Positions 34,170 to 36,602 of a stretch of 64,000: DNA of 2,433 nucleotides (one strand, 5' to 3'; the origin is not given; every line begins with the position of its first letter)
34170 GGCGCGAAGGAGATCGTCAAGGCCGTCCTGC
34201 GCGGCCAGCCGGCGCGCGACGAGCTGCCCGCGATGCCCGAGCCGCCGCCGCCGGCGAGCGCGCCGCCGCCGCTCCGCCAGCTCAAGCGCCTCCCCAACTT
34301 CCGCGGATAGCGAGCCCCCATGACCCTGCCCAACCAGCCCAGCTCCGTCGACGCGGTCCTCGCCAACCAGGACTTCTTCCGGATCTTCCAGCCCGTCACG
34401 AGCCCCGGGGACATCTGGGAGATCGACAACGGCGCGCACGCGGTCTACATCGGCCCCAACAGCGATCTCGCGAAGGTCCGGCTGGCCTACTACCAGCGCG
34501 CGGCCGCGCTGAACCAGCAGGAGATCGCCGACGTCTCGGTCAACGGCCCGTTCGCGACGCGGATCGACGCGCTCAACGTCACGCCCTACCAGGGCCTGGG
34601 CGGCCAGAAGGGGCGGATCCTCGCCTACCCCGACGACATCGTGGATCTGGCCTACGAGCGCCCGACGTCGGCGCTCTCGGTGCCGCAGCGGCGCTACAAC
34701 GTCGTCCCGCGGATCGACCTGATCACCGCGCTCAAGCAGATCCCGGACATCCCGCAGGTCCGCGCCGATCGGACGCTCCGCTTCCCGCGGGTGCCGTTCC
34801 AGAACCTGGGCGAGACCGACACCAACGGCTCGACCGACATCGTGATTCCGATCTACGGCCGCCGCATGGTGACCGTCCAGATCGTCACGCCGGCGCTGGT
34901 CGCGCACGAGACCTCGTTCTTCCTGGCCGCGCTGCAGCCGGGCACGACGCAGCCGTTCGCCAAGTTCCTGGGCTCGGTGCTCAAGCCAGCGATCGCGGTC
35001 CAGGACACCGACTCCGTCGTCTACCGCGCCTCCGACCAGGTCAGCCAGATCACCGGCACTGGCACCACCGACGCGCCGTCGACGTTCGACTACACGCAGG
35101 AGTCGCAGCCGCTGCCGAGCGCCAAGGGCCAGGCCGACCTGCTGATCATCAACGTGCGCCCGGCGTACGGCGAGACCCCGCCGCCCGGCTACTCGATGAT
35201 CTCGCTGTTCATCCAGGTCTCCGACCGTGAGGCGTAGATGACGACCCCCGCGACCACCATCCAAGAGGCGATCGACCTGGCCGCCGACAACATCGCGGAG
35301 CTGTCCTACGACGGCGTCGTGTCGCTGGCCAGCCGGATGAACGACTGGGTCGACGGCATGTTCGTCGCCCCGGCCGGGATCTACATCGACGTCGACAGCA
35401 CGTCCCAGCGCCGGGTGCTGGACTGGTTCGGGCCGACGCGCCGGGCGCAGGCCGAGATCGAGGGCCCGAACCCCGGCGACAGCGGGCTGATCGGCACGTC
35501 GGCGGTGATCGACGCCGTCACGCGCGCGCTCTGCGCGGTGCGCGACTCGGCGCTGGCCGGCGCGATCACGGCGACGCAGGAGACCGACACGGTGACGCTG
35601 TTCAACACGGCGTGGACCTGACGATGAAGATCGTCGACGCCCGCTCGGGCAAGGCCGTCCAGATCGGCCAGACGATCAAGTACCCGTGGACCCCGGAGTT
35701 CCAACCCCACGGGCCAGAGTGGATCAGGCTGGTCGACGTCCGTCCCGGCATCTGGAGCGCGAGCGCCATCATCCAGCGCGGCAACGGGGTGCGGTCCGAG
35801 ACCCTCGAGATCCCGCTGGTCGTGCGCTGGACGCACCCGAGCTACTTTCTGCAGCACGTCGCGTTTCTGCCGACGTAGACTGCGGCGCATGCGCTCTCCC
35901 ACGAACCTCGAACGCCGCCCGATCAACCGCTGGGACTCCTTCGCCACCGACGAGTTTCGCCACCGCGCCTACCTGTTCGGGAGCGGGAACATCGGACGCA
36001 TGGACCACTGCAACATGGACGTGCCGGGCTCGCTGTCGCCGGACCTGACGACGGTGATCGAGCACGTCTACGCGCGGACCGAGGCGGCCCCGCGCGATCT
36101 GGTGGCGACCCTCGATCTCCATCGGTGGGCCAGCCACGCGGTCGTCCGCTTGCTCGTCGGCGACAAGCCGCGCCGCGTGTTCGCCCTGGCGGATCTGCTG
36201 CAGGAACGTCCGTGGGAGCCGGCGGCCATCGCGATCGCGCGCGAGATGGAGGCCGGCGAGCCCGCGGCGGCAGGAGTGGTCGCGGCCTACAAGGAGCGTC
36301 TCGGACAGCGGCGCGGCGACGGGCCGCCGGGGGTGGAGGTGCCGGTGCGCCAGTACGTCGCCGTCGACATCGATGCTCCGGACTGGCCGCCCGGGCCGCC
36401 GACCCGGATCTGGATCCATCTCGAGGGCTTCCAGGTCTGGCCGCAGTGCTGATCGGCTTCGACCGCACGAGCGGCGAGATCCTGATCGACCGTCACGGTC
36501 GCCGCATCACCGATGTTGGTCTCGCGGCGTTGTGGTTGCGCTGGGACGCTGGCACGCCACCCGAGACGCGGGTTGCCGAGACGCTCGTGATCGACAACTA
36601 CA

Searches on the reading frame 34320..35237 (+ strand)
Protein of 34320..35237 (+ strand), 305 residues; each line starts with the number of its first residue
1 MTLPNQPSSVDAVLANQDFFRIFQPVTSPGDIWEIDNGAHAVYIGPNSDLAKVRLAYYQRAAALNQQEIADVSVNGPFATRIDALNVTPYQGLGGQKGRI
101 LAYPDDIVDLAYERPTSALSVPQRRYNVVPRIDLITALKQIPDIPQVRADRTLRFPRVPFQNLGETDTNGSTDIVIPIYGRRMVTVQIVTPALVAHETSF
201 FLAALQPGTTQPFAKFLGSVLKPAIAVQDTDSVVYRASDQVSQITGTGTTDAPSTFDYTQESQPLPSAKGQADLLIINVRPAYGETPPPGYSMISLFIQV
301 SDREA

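Call 21: search_protein_families(library=pfam, proteins=[window:34320-35237:+], max_evalue=0.01)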
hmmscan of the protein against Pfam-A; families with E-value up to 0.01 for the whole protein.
window:34320-35237:+ (305 aa): 0 families

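Call 31: search_protein_families(library=phrogs, proteins=[window:34320-35237:+], max_evalue=0.01)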
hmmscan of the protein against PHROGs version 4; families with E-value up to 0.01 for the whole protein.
window:34320-35237:+ (305 aa): 0 families

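Call 67: find_related_loci(query=window:34320-35237:+, collection=viral_contigs, flank=10000)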
Query window:34320-35237:+ (305 aa) in viral_contigs; peptide patterns used: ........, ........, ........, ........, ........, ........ (x = any residue, [..] = any of these).
6 stretches matched a pattern, but none encodes a relative of the query by tblastn (E <= 1e-3).

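Call 76: search_solved_structures(query=window:34320-35234:+, max_evalue=10)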
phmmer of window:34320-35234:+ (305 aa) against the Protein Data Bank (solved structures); distinct sequences matched with E-value up to 10: 3.
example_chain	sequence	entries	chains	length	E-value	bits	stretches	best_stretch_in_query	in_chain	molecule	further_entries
1oih_A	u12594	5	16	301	0.55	12.6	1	184-291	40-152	PUTATIVE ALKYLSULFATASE ATSK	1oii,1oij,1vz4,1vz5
1oij_C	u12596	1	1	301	0.56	12.6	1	184-291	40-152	PUTATIVE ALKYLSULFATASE ATSK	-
1oij_A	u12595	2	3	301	0.57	12.6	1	184-290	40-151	PUTATIVE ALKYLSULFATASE ATSK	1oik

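Call 82: search_protein_representatives(protein=window:34320-35234:+)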
Query: 305 residues. Proteins with E-value up to 0.001 (for the whole library): 257; up to 1e-10: 166; up to 1e-30: 17. The best 150 are listed.
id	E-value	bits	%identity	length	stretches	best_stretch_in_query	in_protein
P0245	2.8e-95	335.3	60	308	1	5-304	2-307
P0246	1.5e-76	273.8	52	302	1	1-304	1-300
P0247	3.4e-69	249.7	48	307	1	1-304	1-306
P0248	3.5e-64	233.2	45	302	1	1-304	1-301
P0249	1.4e-62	227.9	48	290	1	4-304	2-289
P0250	6.0e-58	212.8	46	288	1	10-304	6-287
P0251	3.8e-55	203.6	45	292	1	3-304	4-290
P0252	3.6e-51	190.5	43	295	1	1-304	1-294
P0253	1.3e-46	175.5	44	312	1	9-304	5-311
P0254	1.7e-45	171.9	44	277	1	8-304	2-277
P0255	3.5e-41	157.7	41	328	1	4-304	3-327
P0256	2.5e-40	154.9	40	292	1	9-304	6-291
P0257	3.3e-40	154.5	40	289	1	9-304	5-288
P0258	9.1e-40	153.1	43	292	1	10-304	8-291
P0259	1.2e-39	152.7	40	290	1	4-303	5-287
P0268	1.5e-25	106.5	31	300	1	4-304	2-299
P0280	2.3e-19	86.1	40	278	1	10-188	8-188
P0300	1.4e-16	77.0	33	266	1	1-213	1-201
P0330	1.5e-14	70.3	34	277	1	6-204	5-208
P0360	4.6e-13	65.4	34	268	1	6-190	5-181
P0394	1.8e-11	60.2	33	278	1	8-190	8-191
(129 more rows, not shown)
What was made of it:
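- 34320..35237 (+): 305-aa conserved beta-rich protein of unknown fold in the second module. Untested rival or partner capsid candidate. 257 representatives at 50% clustering (call 82).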

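Call 84: search_solved_structures(query=A4, max_evalue=10)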
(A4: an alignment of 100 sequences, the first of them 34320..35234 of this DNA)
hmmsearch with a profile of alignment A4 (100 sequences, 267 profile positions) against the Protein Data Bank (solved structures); distinct sequences matched with E-value up to 10: 3.
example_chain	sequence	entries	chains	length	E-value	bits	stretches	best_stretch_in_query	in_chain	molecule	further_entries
9wno_B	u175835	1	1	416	0.043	16.6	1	90-199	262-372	Protein PBN1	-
3pmd_A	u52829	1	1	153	0.52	13.1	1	91-163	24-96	Conserved domain protein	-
6fyu_C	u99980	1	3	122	0.66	12.7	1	73-123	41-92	Single domain antibody SD36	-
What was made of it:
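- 34320..35237 (+): No PDB, Pfam or PHROG hit (calls 21, 31, 76, 84).
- Closest known: Double-jelly-roll membrane-containing phages. Different: There is no sequence match to any such protein in the PDB (calls 76, 84).
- The fold of the 305-aa protein is unknown, and it has no PDB, Pfam or PHROG match (calls 76, 84).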

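Call 87: find_related_loci(query=A5, collection=viral_contigs, flank=10000)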
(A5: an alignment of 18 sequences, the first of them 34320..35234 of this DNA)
Query A5 (305 aa) in viral_contigs; peptide patterns used: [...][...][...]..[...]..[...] (x = any residue, [..] = any of these).
31 stretches matched a pattern, but none encodes a relative of the query by tblastn (E <= 1e-3).

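Call 88: list_cluster_members(proteins=[P0245, P0247, P0250, P0255, P0268, P0280, P0300, P0330, P0360, P0394])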
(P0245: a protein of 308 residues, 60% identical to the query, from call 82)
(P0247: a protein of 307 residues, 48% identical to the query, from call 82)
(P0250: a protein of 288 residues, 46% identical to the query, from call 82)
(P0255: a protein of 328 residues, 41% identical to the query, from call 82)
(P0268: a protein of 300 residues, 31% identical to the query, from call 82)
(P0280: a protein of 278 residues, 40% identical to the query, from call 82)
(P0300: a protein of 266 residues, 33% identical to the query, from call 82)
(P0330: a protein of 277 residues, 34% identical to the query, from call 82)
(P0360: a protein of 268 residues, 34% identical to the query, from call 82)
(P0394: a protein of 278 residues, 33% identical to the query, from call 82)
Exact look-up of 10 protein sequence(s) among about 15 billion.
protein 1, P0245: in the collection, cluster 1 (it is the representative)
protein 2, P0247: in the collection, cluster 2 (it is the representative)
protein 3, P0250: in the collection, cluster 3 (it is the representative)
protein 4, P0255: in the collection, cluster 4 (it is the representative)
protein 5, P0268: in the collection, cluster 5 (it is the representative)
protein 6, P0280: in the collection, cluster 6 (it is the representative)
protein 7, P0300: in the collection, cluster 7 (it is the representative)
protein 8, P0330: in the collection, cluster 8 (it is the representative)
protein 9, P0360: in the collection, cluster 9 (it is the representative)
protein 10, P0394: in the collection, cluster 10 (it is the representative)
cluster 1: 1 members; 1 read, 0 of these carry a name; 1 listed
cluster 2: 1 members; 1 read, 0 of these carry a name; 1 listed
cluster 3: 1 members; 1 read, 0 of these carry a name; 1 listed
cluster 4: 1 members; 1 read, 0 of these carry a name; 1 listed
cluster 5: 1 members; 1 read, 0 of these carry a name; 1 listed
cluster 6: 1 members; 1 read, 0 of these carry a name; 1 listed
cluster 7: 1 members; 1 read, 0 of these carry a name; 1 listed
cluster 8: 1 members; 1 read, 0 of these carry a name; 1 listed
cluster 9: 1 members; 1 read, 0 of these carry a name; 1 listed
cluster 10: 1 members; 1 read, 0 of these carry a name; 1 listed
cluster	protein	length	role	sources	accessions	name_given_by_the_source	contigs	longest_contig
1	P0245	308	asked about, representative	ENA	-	-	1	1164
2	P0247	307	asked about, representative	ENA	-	-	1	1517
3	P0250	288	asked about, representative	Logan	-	-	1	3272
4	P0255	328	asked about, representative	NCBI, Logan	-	-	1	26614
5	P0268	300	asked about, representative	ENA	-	-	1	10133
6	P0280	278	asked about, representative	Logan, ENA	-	-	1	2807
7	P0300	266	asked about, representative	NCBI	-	-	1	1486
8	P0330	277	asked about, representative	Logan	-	-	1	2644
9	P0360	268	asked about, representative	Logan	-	-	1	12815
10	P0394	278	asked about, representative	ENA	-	-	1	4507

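Call 89: find_encoding_contigs(protein=P0255, flank=10000, max_places=2)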
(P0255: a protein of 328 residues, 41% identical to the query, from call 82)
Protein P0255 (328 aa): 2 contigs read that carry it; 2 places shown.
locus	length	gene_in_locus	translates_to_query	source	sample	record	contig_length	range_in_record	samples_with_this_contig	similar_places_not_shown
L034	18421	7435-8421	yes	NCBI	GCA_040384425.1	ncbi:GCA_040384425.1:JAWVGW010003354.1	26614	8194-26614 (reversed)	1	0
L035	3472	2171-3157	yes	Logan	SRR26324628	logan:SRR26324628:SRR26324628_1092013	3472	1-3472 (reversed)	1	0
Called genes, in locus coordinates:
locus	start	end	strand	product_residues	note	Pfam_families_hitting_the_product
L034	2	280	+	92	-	?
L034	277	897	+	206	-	-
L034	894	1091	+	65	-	-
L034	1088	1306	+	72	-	-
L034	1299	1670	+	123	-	-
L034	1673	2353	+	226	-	-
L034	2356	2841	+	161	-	-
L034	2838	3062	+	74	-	-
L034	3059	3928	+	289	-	PF02195:ParB_N (weak)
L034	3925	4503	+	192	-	-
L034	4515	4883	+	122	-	-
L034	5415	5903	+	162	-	-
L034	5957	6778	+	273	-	-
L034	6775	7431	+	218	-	-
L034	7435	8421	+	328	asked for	-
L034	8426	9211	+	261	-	-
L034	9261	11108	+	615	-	-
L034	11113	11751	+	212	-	PF01551:Peptidase_M23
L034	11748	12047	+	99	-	-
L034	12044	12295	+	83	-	-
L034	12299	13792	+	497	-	PF17338:GP88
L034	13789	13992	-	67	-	-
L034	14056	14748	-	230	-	-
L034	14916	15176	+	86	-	-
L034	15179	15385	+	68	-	-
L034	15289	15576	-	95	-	-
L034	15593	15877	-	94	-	-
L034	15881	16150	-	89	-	-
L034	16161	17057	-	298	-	PF01183:Glyco_hydro_25 (weak), PF01471:PG_binding_1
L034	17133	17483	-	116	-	-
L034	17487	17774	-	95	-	-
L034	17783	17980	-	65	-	-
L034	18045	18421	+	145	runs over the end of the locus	-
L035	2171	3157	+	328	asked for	-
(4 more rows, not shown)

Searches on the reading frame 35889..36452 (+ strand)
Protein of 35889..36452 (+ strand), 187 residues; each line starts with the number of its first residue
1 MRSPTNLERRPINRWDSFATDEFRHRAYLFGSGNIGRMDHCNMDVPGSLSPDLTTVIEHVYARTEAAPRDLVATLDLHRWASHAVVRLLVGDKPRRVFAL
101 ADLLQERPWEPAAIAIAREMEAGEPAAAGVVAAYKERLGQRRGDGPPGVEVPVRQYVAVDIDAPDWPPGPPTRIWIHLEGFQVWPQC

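Call 31: search_protein_families(library=phrogs, proteins=[window:35889-36452:+], max_evalue=0.01)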
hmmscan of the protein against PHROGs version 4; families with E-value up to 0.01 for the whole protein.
window:35889-36452:+ (187 aa): 0 families

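Call 64: find_homologous_proteins(query=window:35889-36452:+, max_evalue=0.001)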
Query window:35889-36452:+ (187 aa): 4 proteins with E <= 0.001 among 716 candidates.
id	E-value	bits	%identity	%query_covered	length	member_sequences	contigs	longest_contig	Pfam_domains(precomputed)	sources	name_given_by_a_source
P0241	2.1e-124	431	100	100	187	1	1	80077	-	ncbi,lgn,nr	ncbi:MAG: hypothetical protein IT338_17400 [Thermomicrobiales bacterium]|nr:hypothetical protein [Th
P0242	1.1e-86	308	74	99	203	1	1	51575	-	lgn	-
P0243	2.2e-46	176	54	93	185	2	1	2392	-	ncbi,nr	ncbi:MAG TPA: hypothetical protein VK081_03620 [Planctomycetota bacterium]|nr:hypothetical protein [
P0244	1.1e-29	122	43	93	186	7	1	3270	-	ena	-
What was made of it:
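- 35889..36452 (+): 187-aa paralog of A (A'), fast-evolving. Candidate vertex or penton-type jelly roll. Only 4 homolog clusters (call 64).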

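Call 65: find_encoding_contigs(protein=P0242, flank=10000, max_places=3)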
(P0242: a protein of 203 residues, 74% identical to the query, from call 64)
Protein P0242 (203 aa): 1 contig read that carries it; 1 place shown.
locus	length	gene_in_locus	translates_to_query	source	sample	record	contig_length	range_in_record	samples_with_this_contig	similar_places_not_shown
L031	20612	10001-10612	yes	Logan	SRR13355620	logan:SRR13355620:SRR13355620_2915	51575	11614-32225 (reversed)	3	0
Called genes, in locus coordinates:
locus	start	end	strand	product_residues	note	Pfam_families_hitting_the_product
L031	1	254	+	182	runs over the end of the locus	-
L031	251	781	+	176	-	-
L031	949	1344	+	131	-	-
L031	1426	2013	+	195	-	-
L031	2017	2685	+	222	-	-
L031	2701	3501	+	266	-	PF02195:ParB_N (weak)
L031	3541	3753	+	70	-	-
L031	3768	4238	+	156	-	-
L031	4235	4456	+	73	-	-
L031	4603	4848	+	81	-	-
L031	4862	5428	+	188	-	PF09682:Phage_holin_6_1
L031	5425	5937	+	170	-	-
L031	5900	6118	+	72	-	-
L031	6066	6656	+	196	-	-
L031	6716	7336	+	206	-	PF01464:SLT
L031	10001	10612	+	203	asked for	-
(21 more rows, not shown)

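Call 66: find_encoding_contigs(protein=P0241, flank=10000, max_places=3)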
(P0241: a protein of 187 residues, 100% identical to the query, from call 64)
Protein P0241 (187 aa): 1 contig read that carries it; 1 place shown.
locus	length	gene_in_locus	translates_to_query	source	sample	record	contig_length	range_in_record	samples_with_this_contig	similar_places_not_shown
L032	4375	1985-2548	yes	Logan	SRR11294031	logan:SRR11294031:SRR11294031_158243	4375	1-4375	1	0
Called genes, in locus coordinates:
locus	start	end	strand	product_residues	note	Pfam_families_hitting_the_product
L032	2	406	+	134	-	?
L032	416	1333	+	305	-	-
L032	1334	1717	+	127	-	-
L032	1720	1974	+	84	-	-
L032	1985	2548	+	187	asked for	-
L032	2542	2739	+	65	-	-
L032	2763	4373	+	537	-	?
